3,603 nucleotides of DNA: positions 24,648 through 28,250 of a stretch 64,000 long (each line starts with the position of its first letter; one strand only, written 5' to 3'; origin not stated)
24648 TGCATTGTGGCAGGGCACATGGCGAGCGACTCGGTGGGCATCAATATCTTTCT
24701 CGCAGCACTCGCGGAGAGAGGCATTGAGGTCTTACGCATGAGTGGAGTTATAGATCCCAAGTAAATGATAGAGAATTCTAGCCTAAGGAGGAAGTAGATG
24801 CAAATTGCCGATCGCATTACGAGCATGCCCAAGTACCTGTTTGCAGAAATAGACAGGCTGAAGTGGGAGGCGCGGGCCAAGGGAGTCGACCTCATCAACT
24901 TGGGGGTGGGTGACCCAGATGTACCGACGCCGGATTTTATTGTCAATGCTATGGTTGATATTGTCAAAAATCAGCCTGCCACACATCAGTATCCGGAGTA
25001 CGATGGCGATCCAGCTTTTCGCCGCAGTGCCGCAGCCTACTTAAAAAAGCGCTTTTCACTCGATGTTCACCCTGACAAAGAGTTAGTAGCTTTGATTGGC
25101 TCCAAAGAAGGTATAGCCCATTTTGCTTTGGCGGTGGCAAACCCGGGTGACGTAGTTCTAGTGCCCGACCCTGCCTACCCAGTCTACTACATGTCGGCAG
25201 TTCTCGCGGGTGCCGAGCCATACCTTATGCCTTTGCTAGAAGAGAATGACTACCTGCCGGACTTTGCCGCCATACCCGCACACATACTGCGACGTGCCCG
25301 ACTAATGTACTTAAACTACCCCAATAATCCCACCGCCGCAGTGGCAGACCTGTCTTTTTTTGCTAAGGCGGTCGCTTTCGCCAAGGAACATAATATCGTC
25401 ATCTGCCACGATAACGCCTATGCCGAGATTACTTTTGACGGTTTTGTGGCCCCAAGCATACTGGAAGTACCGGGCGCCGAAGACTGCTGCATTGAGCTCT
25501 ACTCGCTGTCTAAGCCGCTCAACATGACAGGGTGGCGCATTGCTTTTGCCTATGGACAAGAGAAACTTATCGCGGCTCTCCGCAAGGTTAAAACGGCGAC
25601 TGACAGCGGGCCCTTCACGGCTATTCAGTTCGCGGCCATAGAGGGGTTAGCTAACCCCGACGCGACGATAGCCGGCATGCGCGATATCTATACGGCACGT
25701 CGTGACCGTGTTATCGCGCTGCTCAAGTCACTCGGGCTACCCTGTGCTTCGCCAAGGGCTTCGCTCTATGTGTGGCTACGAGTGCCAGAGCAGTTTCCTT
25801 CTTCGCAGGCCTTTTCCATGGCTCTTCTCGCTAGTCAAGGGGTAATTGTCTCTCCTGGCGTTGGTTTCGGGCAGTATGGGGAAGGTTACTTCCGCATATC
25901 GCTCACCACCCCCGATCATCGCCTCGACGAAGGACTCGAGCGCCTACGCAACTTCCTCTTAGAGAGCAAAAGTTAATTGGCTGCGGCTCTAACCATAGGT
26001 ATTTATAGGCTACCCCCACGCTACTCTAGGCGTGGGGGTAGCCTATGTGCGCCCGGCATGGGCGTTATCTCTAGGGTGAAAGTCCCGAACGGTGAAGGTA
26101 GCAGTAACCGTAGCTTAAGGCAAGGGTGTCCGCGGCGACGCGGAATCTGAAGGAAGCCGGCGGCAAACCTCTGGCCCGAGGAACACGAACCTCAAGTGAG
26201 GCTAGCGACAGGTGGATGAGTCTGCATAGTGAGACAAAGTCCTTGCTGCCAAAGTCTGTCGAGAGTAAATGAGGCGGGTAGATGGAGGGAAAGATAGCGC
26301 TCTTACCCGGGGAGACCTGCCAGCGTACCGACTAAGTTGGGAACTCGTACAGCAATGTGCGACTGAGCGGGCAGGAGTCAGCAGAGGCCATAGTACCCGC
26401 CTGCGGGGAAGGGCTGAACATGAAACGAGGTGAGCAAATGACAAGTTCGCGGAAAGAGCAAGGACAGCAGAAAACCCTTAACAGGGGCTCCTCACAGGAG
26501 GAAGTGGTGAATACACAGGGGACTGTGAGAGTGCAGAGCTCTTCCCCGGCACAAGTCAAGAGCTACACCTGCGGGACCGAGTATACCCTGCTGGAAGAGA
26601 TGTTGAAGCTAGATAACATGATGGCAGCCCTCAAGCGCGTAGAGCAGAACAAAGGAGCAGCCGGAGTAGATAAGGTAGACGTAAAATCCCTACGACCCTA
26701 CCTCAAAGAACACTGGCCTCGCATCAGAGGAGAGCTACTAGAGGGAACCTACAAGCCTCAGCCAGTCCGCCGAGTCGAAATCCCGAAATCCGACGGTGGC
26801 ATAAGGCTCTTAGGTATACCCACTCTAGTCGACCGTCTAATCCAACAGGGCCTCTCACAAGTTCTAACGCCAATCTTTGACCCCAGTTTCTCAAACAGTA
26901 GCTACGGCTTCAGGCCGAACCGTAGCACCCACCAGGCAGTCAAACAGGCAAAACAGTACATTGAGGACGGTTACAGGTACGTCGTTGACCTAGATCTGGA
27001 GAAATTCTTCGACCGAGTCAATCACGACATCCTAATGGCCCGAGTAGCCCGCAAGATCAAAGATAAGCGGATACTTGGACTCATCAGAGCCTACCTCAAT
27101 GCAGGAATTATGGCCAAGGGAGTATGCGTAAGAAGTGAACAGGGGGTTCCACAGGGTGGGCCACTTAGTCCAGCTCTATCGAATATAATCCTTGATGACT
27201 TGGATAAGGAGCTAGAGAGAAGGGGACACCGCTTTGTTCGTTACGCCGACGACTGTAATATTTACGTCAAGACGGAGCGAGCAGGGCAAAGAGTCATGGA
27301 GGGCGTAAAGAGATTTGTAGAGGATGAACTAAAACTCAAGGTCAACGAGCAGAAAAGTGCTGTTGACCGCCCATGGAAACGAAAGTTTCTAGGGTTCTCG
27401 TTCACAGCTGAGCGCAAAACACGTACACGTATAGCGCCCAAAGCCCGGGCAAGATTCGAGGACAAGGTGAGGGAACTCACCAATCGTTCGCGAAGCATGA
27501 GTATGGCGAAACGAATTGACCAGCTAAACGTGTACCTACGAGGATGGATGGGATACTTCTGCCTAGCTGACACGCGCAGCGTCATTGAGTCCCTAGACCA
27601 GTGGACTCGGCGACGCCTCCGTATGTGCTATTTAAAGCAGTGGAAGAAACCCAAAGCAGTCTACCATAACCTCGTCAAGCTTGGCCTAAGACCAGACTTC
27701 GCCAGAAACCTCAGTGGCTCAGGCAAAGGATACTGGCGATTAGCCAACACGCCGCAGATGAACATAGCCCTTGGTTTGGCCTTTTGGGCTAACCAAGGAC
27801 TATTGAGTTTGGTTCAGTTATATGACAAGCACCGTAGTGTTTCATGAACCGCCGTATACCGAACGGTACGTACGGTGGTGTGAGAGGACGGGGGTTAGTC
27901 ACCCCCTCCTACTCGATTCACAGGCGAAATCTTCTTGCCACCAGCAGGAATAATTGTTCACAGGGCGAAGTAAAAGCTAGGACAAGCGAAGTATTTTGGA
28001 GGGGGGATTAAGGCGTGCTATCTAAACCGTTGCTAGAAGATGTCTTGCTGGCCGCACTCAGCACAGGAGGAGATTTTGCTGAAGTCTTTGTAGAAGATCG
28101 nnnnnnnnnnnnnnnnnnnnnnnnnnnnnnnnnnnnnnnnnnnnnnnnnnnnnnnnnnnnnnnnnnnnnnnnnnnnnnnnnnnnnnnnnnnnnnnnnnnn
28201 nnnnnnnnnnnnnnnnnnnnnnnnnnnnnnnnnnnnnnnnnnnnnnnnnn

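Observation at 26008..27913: Class C-type group II intron inserted directly after a terminator-like hairpin between dapL and tldD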

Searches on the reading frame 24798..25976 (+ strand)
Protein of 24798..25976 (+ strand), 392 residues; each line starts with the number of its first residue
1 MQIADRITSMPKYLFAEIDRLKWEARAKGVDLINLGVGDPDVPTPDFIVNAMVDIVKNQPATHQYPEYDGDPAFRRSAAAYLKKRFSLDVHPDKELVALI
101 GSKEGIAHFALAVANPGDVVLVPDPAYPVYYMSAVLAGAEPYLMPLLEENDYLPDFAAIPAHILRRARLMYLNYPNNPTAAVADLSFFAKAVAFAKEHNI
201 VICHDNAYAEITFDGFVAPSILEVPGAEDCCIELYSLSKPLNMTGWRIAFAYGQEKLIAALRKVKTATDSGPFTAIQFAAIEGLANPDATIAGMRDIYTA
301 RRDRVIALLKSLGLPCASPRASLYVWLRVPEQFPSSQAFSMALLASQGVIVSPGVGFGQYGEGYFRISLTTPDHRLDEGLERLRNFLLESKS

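Call 4: search_protein_families(library=pfam, proteins=[window:24798-25973:+])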
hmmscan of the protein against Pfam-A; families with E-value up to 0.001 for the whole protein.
window:24798-25973:+ (392 aa): 2 families
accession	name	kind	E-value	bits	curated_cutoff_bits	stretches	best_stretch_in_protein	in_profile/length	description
PF00155.27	Aminotran_1_2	-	9.3e-64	216.3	19.7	1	31-383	2-361/361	Aminotransferase class I and II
PF01053.26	Cys_Met_Meta_PP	-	0.0004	19.5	27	1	155-209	126-177/381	Cys/Met metabolism PLP-dependent enzyme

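Call 5: search_protein_families(library=ncbifam, proteins=[window:24798-25973:+])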
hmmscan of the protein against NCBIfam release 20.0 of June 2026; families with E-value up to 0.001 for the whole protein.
window:24798-25973:+ (392 aa): 68 families (the best 25 are shown)
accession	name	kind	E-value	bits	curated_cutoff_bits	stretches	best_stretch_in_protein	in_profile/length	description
NF006756.0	PRK09276.1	subfamily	1.5e-166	554.2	507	1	1-385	2-384/387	LL-diaminopimelate aminotransferase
TIGR03540.1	DapC_direct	equivalog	1e-163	544.7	593.25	1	2-385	1-382/383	LL-diaminopimelate aminotransferase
NF004611.0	PRK05942.1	equivalog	5.1e-121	404.4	628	1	2-385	7-388/394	aspartate aminotransferase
NF005977.0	PRK08068.1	subfamily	3.1e-120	402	494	1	1-388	3-388/391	transaminase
NF006604.0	PRK09148.1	equivalog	5.5e-116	387.9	648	1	6-389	7-391/406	LL-diaminopimelate aminotransferase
NF005613.0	PRK07366.1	equivalog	1.7e-114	382.9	486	1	1-387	1-388/391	LL-diaminopimelate aminotransferase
NF006033.0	PRK08175.1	equivalog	2.1e-112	376.1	647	1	5-386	11-393/407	alanine transaminase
NF005815.0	PRK07681.1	equivalog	3.9e-110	368.6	545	1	2-388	4-387/399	LL-diaminopimelate aminotransferase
NF006387.0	PRK08636.1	equivalog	1.4e-100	337.2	675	1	5-390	8-401/403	LL-diaminopimelate aminotransferase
NF004937.0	PRK06290.1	equivalog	3.4e-87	292.8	585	1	12-350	24-361/410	LL-diaminopimelate aminotransferase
NF041364.1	GntC_guanitoxin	equivalog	7.8e-79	265.1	415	1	33-386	1-356/356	guanitoxin biosynthesis PLP-dependent (S)-gamma-hydroxy-L-arginine cyclodehydratase GntC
TIGR03537.1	DapC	equivalog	1.6e-77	260.9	453.6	1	32-374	2-338/350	succinyldiaminopimelate transaminase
NF041091.1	asp_aminotase_Arch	equivalog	4.8e-64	216.5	550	1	6-387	3-375/376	aspartate aminotransferase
NF005588.0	PRK07309.1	equivalog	5.9e-62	209.8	576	1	31-390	31-389/391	pyridoxal phosphate-dependent aminotransferase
NF005817.0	PRK07683.1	equivalog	1.2e-60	205.2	575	1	28-390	26-384/387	aminotransferase A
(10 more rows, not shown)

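Call 12: find_encoding_contigs(protein=window:24798-25976:+, flank=4000, max_places=10)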
Protein window:24798-25976:+ (392 aa): 13 contigs read that carry it; 9 places shown.
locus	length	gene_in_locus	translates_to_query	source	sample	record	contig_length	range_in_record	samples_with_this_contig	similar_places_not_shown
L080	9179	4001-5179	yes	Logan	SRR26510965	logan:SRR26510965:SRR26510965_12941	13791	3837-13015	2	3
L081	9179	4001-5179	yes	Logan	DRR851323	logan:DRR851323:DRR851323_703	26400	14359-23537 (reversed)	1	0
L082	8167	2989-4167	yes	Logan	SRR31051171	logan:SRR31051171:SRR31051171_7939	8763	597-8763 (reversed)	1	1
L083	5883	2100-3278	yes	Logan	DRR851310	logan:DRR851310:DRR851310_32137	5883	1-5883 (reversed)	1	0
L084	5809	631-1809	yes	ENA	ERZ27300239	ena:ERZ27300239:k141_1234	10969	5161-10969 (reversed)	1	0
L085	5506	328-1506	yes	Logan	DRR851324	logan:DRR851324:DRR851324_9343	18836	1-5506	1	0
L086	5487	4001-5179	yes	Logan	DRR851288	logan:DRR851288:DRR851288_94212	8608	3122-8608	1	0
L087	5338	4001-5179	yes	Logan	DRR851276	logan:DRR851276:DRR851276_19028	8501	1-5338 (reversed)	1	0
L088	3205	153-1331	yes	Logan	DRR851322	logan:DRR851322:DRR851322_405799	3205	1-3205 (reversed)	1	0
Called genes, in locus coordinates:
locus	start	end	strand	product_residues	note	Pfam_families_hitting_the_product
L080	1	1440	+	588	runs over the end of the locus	PF01590:GAF, PF13185:GAF_2, PF13492:GAF_3, PF00990:GGDEF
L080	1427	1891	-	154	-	PF04299:FMN_bind_2 (faint), PF01243:PNPOx_N, PF12900:Pyridox_ox_2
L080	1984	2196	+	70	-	PF07293:DUF1450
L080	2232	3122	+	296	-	PF14336:GLUCM-like_C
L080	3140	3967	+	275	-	PF01784:DUF34_NIF3 (faint)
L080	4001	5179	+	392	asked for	PF00155:Aminotran_1_2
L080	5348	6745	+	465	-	PF01523:PmbA_TldD_1st, PF19290:PmbA_TldD_2nd, PF19289:PmbA_TldD_3rd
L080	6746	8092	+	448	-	PF01523:PmbA_TldD_1st, PF19290:PmbA_TldD_2nd, PF19289:PmbA_TldD_3rd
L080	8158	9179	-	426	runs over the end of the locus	PF17125:Methyltr_RsmF_N, PF01189:Methyltr_RsmB-F, PF17126:RsmF_methylt_CI, PF13636:Methyltranf_PUA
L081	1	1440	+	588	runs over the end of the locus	PF01590:GAF, PF13185:GAF_2, PF13492:GAF_3, PF00990:GGDEF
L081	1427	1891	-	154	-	PF04299:FMN_bind_2 (faint), PF01243:PNPOx_N, PF12900:Pyridox_ox_2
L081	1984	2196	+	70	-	PF07293:DUF1450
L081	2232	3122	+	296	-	PF14336:GLUCM-like_C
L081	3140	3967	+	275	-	PF01784:DUF34_NIF3 (faint)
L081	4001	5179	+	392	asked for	PF00155:Aminotran_1_2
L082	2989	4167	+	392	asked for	PF00155:Aminotran_1_2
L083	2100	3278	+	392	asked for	PF00155:Aminotran_1_2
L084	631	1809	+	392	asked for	PF00155:Aminotran_1_2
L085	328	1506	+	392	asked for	PF00155:Aminotran_1_2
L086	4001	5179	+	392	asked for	PF00155:Aminotran_1_2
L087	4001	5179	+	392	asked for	PF00155:Aminotran_1_2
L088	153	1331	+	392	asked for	PF00155:Aminotran_1_2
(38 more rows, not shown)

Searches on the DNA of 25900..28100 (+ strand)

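Call 7: search_rna_families(source=window, start=25900, end=28100, threshold=evalue, max_evalue=1, show_alignments=6)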
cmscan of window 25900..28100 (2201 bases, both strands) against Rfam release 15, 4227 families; matches with E-value up to 1: 4.
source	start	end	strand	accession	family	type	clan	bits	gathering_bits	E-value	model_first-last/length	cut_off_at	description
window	26129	26301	+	RF02001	group-II-D1D4-3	Intron;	CL00102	133.4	32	9.1e-29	1-170/170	no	Group II catalytic intron D1-D4-3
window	26341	26414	+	RF01998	group-II-D1D4-1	Intron;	CL00102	64.1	35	1.2e-10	1-84/84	no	Group II catalytic intron D1-D4-1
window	27847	27917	+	RF00029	Intron_gpII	Intron;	-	45.2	40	3.9e-07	1-77/77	no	Group II catalytic intron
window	25924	26059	+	RF02225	sX6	Gene; sRNA;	-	14.1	40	0.79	1-342/342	no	Proteobacterial sRNA sX6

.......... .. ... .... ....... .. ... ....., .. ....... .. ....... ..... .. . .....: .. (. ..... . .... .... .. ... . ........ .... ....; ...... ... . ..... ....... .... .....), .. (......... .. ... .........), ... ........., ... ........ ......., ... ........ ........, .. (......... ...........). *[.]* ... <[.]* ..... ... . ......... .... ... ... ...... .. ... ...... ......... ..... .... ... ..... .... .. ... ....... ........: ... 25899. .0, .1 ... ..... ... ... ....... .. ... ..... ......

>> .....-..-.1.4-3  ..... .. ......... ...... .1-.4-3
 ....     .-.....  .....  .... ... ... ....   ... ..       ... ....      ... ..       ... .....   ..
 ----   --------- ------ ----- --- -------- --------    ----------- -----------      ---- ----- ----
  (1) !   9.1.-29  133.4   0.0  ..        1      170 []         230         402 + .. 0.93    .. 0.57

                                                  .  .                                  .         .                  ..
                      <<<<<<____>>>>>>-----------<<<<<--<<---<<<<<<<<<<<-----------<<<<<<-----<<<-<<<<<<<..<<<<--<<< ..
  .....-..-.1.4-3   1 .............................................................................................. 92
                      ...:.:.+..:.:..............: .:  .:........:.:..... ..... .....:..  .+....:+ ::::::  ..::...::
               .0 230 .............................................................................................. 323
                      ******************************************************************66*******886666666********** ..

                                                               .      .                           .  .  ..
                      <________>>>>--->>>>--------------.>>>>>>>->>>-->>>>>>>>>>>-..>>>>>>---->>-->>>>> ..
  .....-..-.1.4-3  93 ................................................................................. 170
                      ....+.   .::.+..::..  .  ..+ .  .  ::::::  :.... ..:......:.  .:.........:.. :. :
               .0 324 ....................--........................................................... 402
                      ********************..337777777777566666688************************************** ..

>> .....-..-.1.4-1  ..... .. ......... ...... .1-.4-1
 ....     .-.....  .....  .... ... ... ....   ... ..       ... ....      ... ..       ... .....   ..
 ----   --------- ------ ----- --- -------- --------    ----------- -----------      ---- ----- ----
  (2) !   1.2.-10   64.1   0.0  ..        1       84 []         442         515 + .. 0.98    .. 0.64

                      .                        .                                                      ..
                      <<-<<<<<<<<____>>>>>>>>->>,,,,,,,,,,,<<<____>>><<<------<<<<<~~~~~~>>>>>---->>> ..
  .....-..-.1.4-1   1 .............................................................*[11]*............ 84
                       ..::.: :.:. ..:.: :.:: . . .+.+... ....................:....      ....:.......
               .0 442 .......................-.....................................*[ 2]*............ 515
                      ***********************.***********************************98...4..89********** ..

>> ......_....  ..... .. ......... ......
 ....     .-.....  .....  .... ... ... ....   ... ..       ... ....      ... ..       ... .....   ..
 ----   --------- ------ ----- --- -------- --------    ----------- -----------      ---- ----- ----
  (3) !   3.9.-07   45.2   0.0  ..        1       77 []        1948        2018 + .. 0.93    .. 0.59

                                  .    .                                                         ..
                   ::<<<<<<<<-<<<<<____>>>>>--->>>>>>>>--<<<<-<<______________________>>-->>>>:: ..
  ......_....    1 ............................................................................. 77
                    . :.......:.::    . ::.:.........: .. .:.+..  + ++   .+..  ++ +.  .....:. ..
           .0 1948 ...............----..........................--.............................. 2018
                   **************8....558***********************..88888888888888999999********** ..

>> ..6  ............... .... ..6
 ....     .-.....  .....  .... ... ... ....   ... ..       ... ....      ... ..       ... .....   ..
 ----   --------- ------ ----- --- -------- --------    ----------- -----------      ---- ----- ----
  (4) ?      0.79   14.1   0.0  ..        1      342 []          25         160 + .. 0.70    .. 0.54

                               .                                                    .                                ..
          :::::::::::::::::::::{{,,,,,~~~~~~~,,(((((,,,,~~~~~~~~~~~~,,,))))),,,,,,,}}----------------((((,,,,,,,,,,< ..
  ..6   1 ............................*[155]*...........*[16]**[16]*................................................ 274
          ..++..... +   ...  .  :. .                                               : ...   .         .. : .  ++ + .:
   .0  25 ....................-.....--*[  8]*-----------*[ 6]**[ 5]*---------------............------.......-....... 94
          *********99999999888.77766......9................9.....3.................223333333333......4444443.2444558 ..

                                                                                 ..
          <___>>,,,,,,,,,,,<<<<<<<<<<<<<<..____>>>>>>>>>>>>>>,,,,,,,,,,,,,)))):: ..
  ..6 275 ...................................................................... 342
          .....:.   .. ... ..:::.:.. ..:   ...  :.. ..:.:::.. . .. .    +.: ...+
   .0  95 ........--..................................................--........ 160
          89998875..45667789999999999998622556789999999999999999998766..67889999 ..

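Call 39: search_dna_similar(query=window:26047-27917:+, collection=phages, mode=distant, max_rows=10)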
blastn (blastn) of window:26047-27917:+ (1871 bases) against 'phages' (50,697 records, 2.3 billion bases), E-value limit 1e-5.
Records with a match: 7; places in all: 7; records where one place covers at least 80% of the query: 0.
Best place of each record, by identity: 90-95% 1; 80-90% 3; 60-80% 3.
By first word of the organism name: Bacteriophage 6; Pseudomonas 1.
By host as written in the record: - 6; Pseudomonas fluorescens Q8r1-96 1.
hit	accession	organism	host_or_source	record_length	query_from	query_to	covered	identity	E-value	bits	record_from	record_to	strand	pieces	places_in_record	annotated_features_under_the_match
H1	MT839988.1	Bacteriophage sp.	human fecal samples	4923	1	268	14%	71.1%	1e-22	115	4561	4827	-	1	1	record has no annotation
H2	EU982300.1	Pseudomonas phage DVM-2008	Pseudomonas fluorescens Q8r1-96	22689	65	1871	8%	81.0%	2e-12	144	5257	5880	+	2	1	hypothetical protein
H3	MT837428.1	Bacteriophage sp.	human fecal samples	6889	5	156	8%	71.4%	4e-9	71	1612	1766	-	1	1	record has no annotation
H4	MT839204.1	Bacteriophage sp.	human fecal samples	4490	1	114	6%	72.2%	2e-6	61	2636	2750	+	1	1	record has no annotation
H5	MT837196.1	Bacteriophage sp.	human fecal samples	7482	74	139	4%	81.8%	5e-8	66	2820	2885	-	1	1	record has no annotation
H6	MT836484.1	Bacteriophage sp.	human fecal samples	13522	1828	1871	2%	93.2%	5e-8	67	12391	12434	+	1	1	record has no annotation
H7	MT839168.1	Bacteriophage sp.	human fecal samples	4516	1799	1845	3%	87.2%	7e-6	59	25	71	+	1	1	record has no annotation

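Call 40: search_dna_similar(query=window:26047-27917:+, collection=plasmids, mode=distant, max_rows=10)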
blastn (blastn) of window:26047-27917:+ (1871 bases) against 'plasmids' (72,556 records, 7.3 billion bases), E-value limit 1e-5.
Records with a match: 639; places in all: 834; records where one place covers at least 80% of the query: 2.
Best place of each record, by identity: >=99% 1; 95-99% 2; 90-95% 50; 80-90% 128; 60-80% 458.
By first word of the organism name: Escherichia 242; Sinorhizobium 69; Pseudomonas 46; Shigella 39; Ligilactobacillus 22; Lactiplantibacillus 21; Klebsiella 17; Limosilactobacillus 15; Clostridium 13; Enterococcus 13; and 60 more.
By predicted mobility (MOB-suite, as given by PLSDB): conjugative 235; non-mobilizable 203; mobilizable 201.
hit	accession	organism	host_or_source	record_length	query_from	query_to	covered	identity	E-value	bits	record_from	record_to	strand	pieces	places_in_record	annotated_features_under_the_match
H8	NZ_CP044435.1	Alicyclobacillus sp. TC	cell culture,acidic hot spring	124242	1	1871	100%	69.9%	0e+0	781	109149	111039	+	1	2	ltrA: group II intron reverse transcriptase/maturase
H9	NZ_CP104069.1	Alicyclobacillus fastidiosus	cell culture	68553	357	1866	81%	67.3%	1e-122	449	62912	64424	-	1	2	none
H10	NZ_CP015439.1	Anoxybacillus amylolyticus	Microbial isolate,soil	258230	1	1871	76%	67.3%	2e-75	414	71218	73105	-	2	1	ltrA: group II intron reverse transcriptase/maturase | transposase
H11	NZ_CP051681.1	Cohnella herbarum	cell culture,Fermented liquor based on ...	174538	1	1871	76%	65.8%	3e-55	288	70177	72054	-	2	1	ltrA: group II intron reverse transcriptase/maturase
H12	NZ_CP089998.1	Cytobacillus spongiae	sponge,Pure culture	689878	1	1871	58%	69.8%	8e-43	450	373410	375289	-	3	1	ltrA: group II intron reverse transcriptase/maturase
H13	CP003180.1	Sulfobacillus acidophilus DSM 10332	coal spoil heap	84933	1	1871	60%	67.5%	1e-39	287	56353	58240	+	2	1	RNA-directed DNA polymerase (Reverse transcriptase)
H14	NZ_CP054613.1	Paenibacillus cellulosilyticus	cell culture,soil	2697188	1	1871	54%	70.4%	1e-66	443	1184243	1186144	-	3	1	none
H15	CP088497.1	Escherichia coli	Homo sapiens,blood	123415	65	1871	44%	68.9%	5e-27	276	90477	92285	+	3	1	ltrA: group II intron reverse transcriptase/maturase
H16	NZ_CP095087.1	Escherichia coli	Homo sapiens,Vaginal secretion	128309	65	1871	44%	68.9%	5e-27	276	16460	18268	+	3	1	ltrA: group II intron reverse transcriptase/maturase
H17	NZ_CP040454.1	Escherichia coli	Homo sapiens,culture,urinary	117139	65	1871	44%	68.9%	5e-27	276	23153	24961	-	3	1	ltrA: group II intron reverse transcriptase/maturase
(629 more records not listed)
